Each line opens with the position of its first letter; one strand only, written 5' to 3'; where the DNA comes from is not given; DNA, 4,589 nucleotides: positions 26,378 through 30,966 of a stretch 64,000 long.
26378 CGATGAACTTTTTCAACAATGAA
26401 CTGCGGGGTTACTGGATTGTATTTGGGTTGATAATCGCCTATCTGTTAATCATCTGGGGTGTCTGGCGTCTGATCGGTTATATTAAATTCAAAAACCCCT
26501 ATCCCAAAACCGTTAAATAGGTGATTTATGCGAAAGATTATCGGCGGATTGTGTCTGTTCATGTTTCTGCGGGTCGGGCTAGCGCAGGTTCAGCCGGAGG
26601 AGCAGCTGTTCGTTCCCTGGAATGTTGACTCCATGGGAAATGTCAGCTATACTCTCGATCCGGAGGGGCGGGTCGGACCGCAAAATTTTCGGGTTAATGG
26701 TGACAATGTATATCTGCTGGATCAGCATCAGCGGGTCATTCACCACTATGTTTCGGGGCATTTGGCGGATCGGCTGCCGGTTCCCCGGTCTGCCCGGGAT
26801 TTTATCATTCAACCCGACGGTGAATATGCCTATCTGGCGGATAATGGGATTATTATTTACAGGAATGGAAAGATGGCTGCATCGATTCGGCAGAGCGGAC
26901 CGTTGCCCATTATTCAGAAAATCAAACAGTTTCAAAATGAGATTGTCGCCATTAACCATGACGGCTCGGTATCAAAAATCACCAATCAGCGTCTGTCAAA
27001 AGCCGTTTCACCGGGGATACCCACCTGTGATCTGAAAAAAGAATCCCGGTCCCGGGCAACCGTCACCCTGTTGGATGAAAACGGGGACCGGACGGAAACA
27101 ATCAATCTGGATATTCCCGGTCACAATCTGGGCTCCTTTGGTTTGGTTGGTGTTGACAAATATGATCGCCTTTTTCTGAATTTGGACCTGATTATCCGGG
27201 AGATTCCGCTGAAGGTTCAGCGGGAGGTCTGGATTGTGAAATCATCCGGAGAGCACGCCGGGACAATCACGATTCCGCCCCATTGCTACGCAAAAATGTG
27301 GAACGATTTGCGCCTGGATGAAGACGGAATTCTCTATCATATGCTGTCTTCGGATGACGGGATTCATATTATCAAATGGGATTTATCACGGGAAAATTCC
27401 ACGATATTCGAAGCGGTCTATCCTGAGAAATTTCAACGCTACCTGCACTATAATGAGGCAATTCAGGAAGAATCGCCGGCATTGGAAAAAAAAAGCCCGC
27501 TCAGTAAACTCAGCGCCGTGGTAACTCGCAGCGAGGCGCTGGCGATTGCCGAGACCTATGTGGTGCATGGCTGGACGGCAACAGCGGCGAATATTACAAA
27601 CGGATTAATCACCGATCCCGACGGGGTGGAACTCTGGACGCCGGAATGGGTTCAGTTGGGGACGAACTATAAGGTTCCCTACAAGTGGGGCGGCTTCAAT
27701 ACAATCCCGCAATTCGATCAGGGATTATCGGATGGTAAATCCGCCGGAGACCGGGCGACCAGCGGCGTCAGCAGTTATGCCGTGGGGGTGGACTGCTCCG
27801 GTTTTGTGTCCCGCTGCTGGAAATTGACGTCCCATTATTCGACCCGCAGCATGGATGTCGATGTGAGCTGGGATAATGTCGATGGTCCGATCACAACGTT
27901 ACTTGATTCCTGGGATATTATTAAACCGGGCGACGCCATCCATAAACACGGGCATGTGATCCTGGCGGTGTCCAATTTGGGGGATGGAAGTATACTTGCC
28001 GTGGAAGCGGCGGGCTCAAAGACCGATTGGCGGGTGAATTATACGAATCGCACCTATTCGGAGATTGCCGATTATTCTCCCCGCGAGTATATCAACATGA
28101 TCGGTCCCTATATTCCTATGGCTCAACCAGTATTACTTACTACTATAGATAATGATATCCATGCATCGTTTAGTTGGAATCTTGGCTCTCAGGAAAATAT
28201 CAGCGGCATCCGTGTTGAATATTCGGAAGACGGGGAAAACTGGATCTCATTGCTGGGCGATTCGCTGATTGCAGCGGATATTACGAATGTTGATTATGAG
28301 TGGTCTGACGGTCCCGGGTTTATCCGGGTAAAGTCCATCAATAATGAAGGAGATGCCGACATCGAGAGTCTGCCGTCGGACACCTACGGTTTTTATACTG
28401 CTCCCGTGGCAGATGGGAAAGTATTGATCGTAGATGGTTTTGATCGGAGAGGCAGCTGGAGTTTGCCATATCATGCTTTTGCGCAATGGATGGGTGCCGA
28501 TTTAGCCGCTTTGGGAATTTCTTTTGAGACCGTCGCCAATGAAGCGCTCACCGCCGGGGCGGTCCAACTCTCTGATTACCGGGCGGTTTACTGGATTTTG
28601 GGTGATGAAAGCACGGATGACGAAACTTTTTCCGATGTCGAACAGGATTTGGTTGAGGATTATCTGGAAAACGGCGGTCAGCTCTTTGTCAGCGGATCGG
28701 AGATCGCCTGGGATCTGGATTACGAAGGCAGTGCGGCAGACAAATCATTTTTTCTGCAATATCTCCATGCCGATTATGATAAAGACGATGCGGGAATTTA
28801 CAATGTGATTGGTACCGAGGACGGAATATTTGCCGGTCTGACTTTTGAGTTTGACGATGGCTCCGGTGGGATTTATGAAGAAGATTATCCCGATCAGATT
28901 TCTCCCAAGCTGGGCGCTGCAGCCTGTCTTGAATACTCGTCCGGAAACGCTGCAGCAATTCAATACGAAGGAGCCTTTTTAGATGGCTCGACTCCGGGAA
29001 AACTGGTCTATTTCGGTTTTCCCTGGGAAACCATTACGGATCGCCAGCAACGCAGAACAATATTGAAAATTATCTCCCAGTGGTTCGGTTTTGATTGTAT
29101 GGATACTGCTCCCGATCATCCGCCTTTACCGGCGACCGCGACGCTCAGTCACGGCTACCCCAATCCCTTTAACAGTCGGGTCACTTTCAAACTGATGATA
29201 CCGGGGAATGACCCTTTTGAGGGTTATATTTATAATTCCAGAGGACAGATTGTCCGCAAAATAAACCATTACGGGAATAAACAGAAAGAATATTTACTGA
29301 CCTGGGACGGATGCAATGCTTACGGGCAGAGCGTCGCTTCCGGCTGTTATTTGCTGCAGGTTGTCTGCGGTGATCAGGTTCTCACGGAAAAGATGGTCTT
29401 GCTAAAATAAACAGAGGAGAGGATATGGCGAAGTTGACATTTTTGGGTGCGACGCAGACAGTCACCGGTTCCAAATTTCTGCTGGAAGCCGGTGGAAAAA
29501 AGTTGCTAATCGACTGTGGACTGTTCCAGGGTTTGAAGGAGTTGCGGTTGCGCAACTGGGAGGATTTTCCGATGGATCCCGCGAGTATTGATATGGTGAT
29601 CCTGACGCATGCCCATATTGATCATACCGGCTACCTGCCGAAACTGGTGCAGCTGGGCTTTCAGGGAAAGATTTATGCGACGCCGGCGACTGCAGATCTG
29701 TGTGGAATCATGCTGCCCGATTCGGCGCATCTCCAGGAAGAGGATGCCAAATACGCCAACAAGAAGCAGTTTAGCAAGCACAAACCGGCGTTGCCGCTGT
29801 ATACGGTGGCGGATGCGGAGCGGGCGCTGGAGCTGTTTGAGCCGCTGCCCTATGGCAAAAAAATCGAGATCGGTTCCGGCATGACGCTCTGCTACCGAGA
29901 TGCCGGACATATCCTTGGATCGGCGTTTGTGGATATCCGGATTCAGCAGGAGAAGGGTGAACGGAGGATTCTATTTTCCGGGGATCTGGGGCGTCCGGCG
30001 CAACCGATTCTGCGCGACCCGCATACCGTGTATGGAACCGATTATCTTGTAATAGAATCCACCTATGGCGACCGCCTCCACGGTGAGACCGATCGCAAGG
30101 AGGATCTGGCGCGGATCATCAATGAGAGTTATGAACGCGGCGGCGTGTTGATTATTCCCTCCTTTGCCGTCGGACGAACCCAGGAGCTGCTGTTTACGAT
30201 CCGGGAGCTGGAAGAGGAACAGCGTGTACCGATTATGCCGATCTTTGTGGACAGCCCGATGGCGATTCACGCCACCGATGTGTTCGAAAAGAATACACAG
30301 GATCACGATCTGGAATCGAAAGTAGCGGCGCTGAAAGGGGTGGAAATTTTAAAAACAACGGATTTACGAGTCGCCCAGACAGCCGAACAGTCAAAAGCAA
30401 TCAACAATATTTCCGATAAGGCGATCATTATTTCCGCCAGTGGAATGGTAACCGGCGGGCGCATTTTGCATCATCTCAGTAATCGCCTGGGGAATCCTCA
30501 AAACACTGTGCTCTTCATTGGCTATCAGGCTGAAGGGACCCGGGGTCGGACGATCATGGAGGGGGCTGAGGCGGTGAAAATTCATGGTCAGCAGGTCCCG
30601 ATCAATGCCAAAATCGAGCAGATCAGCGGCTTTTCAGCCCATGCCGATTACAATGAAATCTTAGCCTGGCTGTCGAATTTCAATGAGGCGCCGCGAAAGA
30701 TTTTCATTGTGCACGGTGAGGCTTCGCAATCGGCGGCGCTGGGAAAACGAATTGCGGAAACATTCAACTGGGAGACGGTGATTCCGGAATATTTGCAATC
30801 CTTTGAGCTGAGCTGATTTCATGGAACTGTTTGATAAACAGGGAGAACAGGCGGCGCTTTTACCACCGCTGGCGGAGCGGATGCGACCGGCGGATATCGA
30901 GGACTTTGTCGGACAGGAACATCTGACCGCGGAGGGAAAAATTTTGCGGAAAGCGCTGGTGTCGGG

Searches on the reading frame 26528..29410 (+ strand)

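Call 61: search_protein_families(library=pfam, proteins=[window:26528-29410:+], max_evalue=0.00001)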
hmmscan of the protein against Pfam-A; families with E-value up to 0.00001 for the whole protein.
window:26528-29410:+ (960 aa): 1 family
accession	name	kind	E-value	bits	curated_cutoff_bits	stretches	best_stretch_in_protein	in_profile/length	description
PF13860.13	FlgD_ig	-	5.5e-07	29.9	27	0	901-946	29-74/79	FlgD Ig-like domain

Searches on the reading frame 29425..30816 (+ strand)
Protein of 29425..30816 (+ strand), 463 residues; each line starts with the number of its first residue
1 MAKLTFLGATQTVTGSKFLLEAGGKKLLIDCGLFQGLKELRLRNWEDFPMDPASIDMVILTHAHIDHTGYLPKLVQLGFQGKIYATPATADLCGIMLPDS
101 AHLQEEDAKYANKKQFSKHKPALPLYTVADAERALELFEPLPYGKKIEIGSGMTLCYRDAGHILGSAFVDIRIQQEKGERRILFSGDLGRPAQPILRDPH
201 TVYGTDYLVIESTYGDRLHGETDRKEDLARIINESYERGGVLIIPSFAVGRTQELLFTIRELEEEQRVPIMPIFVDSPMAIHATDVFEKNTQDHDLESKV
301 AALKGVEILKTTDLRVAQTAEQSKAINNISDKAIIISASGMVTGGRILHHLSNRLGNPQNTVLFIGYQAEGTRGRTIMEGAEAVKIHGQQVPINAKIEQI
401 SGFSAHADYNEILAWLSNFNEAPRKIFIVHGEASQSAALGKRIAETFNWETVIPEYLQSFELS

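Call 61: search_protein_families(library=pfam, proteins=[window:29425-30816:+], max_evalue=0.00001)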
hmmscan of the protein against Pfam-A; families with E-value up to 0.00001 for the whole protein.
window:29425-30816:+ (463 aa): 5 families
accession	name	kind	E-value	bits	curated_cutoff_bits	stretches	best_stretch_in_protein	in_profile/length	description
PF10996.14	Beta-Casp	-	7.8e-36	123.7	27.7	1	252-377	1-120/120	Beta-Casp domain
PF07521.17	RMMBL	-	4.6e-21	75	21.6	1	391-454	2-63/63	Zn-dependent metallo-hydrolase RNA specificity domain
PF00753.33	Lactamase_B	-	1.3e-12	48.6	22.7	1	18-202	9-169/196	Metallo-beta-lactamase superfamily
PF16661.11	Lactamase_B_6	-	1.8e-10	41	27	1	19-176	1-154/193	Metallo-beta-lactamase superfamily domain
PF12706.13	Lactamase_B_2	-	8e-10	39.1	27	1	27-95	3-72/200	Beta-lactamase superfamily domain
